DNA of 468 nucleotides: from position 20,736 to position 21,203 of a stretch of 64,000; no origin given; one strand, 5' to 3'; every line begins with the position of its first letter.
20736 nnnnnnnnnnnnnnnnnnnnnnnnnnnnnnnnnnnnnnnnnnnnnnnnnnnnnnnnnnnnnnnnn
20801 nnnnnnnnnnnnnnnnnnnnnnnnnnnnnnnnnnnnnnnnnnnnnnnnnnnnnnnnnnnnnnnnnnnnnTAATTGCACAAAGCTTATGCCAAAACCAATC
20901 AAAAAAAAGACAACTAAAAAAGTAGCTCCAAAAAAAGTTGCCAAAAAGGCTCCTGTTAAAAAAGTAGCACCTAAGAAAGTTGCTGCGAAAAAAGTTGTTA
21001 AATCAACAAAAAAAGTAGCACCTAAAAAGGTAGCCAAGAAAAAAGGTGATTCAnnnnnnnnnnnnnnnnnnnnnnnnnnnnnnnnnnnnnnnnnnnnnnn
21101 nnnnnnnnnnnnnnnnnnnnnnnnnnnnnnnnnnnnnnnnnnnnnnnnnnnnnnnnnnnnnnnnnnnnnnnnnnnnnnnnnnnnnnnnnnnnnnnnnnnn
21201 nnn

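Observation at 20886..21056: Primary sigma factor with a histone-H1-like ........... N-terminal extension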

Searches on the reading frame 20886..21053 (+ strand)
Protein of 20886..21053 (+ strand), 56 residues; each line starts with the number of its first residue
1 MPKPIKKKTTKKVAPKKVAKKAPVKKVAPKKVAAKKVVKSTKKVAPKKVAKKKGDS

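Call 38: search_protein_families(library=pfam, proteins=[window:20886-21053:+], max_evalue=10)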
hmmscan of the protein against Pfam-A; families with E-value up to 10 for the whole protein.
seq(56 aa): 1 family
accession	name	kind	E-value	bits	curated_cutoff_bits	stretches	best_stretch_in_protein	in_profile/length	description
PF07382.16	HC2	-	0.053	14.1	40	1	6-53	11-63/194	Histone H1-like nucleoprotein HC2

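Call 39: search_solved_structures(query=window:20886-21053:+, max_evalue=10)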
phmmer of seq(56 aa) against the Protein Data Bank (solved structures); distinct sequences matched with E-value up to 10: 0.

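Call 58: find_homologous_proteins(query=window:20886-21053:+, max_evalue=0.001)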
Query seq(56 aa): 2764 candidates shared short words with the query, none scored E <= 0.001.
